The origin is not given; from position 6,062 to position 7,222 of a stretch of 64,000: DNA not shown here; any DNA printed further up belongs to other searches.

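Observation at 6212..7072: SoxY-SoxZ fusion carrier protein divergently paired with xoxF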

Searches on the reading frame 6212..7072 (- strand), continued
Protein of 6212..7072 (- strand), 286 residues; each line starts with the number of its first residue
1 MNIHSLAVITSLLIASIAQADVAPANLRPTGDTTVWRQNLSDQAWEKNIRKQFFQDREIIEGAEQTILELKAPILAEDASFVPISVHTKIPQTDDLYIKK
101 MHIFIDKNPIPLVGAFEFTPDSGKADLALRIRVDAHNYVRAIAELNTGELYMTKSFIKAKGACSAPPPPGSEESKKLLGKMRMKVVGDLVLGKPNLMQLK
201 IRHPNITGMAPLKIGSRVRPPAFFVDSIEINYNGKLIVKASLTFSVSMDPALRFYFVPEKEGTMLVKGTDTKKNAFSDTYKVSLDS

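Call 47: fold_search(model_id=the predicted structure, library=pdb)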
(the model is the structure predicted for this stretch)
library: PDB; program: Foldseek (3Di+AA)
matches with E <= 10: 1925; with E <= 0.001: 416
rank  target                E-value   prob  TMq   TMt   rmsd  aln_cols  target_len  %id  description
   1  2ox5_Y                3.4e-07  1.00  0.32  0.78   1.4       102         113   28  The SoxYZ complex of Paracoccus pantotrophus (released 2007-05-22)
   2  2nnc_B                3.8e-07  1.00  0.35  0.80   2.8       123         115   25  Structure of the sulfur carrier protein SoxY from Chlorobium limicola f thiosulfatophilum (released 2007-03-13)
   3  4uwq_K                4.8e-07  1.00  0.33  0.75   4.3       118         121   25  Crystal structure of the disulfide-linked complex of the thiosulfodyrolase SoxB with the carrier-protein SoxYZ from Th (released 2015-12-09)
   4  2oxg_Y                5.0e-07  1.00  0.31  0.77   1.3       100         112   29  The SoxYZ Complex of Paracoccus pantotrophus (released 2007-05-22)
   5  2oxg_D                5.9e-07  1.00  0.33  0.81   2.1       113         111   27  The SoxYZ Complex of Paracoccus pantotrophus (released 2007-05-22)
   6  1v8h_A                8.3e-07  1.00  0.33  0.82   2.6       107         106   24  Crystal structure of TT0351 protein from Thermus thermophilus HB8 (released 2005-01-18)
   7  2ox5_F                1.0e-06  1.00  0.34  0.82   1.8       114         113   28  The SoxYZ complex of Paracoccus pantotrophus (released 2007-05-22)
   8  2oxh_A                1.1e-06  1.00  0.34  0.87   2.0       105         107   19  The SOXYZ Complex of Paracoccus Pantotrophus (released 2007-05-22)
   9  2oxg_F                1.4e-06  1.00  0.31  0.76   1.3        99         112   28  The SoxYZ Complex of Paracoccus pantotrophus (released 2007-05-22)
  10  2oxh_F                1.5e-06  1.00  0.31  0.75   1.4       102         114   27  The SOXYZ Complex of Paracoccus Pantotrophus (released 2007-05-22)
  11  2ox5_D                1.5e-06  1.00  0.32  0.76   2.4       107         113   29  The SoxYZ complex of Paracoccus pantotrophus (released 2007-05-22)
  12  2oxh_Y                1.6e-06  1.00  0.33  0.82   1.8       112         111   28  The SOXYZ Complex of Paracoccus Pantotrophus (released 2007-05-22)
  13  2ox5_B                1.7e-06  1.00  0.31  0.78   1.3       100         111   29  The SoxYZ complex of Paracoccus pantotrophus (released 2007-05-22)
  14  2oxg_B                1.8e-06  1.00  0.31  0.79   1.3       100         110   29  The SoxYZ Complex of Paracoccus pantotrophus (released 2007-05-22)
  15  4uwq_E                1.8e-06  1.00  0.30  0.73   4.8       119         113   24  Crystal structure of the disulfide-linked complex of the thiosulfodyrolase SoxB with the carrier-protein SoxYZ from Th (released 2015-12-09)
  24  4brj                  1.1e-05  1.00  0.31  0.67   6.8       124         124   18  Superoxide reductase (Neelaredoxin) from Ignicoccus hospitalis T24K (released 2014-06-11)
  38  4brv_A                2.6e-05  1.00  0.32  0.70   3.1       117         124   15  Superoxide reductase (Neelaredoxin) from Ignicoccus hospitalis E23A (released 2014-06-18)
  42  4bk8                  3.1e-05  1.00  0.31  0.68   2.5       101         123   16  Superoxide reductase (Neelaredoxin) from Ignicoccus hospitalis (released 2014-04-02)
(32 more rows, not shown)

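Call 60: find_encoding_contigs(protein=window:6212-7072:-, flank=3000, max_places=3)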
Protein window:6212-7072:- (286 aa): 22 contigs read that carry it; 3 places shown.
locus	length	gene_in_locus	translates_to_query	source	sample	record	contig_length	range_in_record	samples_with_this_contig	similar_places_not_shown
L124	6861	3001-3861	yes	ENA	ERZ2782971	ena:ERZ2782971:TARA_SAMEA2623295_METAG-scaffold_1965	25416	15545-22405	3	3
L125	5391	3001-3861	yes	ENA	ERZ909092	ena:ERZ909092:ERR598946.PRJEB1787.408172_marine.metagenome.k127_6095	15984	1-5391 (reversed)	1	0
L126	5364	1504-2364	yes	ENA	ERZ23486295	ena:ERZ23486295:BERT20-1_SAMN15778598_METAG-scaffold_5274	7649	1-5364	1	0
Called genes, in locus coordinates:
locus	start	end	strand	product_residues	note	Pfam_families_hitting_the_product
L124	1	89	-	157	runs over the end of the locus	PF00127:Copper-bind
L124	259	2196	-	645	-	PF01011:PQQ, PF13360:PQQ_2 (weak), PF13570:Beta-prop_ACSF4 (faint), PF01011:PQQ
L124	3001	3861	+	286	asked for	PF13501:SoxY, PF08770:SoxZ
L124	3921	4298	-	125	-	-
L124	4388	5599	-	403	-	PF04413:Glycos_transf_N, PF00534:Glycos_transf_1 (weak)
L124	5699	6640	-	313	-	PF01073:3Beta_HSD, PF01370:Epimerase, PF02719:Polysacc_synt_2, PF04321:RmlD_sub_bind, PF07993:NAD_binding_4, PF16363:GDP_Man_Dehyd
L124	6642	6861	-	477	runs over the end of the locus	PF00294:PfkB, PF08543:Phos_pyr_kin (weak), PF01467:CTP_transf_like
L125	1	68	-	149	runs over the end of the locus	PF00127:Copper-bind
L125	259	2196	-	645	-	PF01011:PQQ, PF13360:PQQ_2 (weak), PF01011:PQQ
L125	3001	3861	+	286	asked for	PF13501:SoxY, PF08770:SoxZ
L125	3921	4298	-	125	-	-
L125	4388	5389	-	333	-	?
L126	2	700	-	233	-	?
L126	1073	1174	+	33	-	-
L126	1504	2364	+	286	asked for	PF13501:SoxY, PF08770:SoxZ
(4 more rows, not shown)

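Call 76: find_related_loci(query=window:6212-7072:-, collection=viral_contigs, flank=8000)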
Query window:6212-7072:- (286 aa) in viral_contigs; peptide patterns used: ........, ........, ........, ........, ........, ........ (x = any residue, [..] = any of these).
7 stretches matched a pattern, but none encodes a relative of the query by tblastn (E <= 1e-3).

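Call 77: find_related_loci(query=A1, collection=viral_contigs, flank=8000)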
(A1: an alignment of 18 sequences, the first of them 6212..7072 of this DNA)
Query A1 (286 aa) in viral_contigs; peptide patterns used: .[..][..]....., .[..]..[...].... (x = any residue, [..] = any of these).
246 stretches matched a pattern, but none encodes a relative of the query by tblastn (E <= 1e-3).

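Call 89: find_encoding_contigs(protein=P0121, flank=8000, max_places=2)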
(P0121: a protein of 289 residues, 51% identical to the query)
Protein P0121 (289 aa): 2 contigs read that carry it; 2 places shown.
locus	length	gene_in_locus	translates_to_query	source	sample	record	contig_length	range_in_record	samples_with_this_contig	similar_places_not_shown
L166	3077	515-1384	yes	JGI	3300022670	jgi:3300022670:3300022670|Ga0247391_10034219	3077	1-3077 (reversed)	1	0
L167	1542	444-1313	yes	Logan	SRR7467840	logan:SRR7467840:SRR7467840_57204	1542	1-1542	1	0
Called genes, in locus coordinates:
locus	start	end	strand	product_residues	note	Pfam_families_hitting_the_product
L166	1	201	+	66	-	?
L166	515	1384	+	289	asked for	PF13501:SoxY, PF08770:SoxZ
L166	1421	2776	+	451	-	PF00174:Oxidored_molyb, PF03404:Mo-co_dimer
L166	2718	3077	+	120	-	?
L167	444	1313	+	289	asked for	PF13501:SoxY, PF08770:SoxZ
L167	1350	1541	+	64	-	?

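Call 90: find_encoding_contigs(protein=P0126, flank=8000, max_places=2)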
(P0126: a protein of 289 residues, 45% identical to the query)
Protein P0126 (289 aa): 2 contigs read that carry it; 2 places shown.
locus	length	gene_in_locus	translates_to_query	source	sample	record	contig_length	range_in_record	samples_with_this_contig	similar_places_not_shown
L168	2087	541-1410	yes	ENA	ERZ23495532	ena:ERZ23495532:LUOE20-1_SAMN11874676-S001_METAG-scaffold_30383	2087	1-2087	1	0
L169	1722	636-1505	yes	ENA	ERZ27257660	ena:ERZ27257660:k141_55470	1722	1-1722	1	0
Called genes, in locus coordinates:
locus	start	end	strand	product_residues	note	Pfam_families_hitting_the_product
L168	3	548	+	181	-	?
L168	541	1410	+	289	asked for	PF13501:SoxY, PF08770:SoxZ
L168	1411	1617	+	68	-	-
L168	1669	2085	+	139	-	?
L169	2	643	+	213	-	?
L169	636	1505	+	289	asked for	PF13501:SoxY, PF08770:SoxZ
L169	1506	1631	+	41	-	-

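Call 91: search_protein_families(library=ncbifam, proteins=[L166:1421-2776:+, L166:2718-3077:+, L166:1-201:+, L168:3-548:+, L168:1669-2085:+, P0121, P0126], max_evalue=0.001)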
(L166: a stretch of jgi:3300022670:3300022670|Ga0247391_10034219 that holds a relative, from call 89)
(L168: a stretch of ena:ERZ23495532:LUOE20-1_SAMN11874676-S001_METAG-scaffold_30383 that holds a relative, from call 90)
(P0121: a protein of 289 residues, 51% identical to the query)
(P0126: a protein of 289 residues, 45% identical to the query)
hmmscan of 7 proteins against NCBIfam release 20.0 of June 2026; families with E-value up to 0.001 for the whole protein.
L166:1421-2776:+ (451 aa): 4 families
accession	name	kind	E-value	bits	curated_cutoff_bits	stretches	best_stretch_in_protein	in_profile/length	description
TIGR04555.1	sulfite_DH_soxC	equivalog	4.6e-171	569.3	420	1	20-432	1-408/408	sulfite dehydrogenase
NF052245.1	SorA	equivalog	1e-41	143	600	1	104-401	64-377/396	SorA family sulfite dehydrogenase catalytic subunit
NF052247.1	SorT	equivalog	2.5e-39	135.2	570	1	127-402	86-367/387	SorT family sulfite dehydrogenase catalytic subunit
NF003767.0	PRK05363.1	equivalog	0.00066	19.1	207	0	237-280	205-248/320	protein-methionine-sulfoxide reductase catalytic subunit MsrP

L166:2718-3077:+ (120 aa): 1 family
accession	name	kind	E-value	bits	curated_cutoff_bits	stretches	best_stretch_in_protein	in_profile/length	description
TIGR00782.1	ccoP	equivalog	9e-05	21.9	179.95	1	27-88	168-229/285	cytochrome-c oxidase, cbb3-type subunit III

L166:1-201:+ (66 aa): 0 families

L168:3-548:+ (181 aa): 4 families
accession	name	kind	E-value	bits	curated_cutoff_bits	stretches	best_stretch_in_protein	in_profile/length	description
TIGR02375.1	pseudoazurin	equivalog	1.7e-18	66.4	109.85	1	56-154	7-99/116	pseudoazurin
TIGR02656.1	cyanin_plasto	equivalog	3.8e-12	46.5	87.85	1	58-140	11-98/99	plastocyanin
TIGR03102.1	halo_cynanin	subfamily_domain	1.3e-11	44.6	93.8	1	55-140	33-114/115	halocyanin domain-containing protein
TIGR02657.1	amicyanin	equivalog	1.1e-06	29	110.2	1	61-140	8-82/83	amicyanin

L168:1669-2085:+ (139 aa): 0 families

P0121 (289 aa): 4 families
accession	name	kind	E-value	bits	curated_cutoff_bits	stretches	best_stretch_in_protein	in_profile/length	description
TIGR04557.1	fuse_rel_SoxYZ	equivalog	8e-67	224.8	140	1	52-280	2-225/226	quinoprotein dehydrogenase-associated SoxYZ-like carrier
TIGR04488.1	SoxY_true_GGCGG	equivalog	2.1e-16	60.7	125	1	40-162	27-140/149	thiosulfate oxidation carrier protein SoxY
TIGR04490.1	SoxZ_true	equivalog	2.7e-16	59.3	76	1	202-285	13-97/98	thiosulfate oxidation carrier complex protein SoxZ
TIGR04487.1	SoxY_para_1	exception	1.8e-13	50.5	172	1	69-158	46-133/146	SoxY-related AACIE arm protein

P0126 (289 aa): 4 families
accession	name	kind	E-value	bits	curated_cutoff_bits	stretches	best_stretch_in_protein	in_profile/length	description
TIGR04557.1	fuse_rel_SoxYZ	equivalog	1.9e-56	190.9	140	1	63-280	13-225/226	quinoprotein dehydrogenase-associated SoxYZ-like carrier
TIGR04488.1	SoxY_true_GGCGG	equivalog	5e-16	59.4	125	1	65-163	50-141/149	thiosulfate oxidation carrier protein SoxY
TIGR04490.1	SoxZ_true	equivalog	3.8e-15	55.6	76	1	199-285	11-97/98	thiosulfate oxidation carrier complex protein SoxZ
TIGR04487.1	SoxY_para_1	exception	7.4e-14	51.8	172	1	69-160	45-135/146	SoxY-related AACIE arm protein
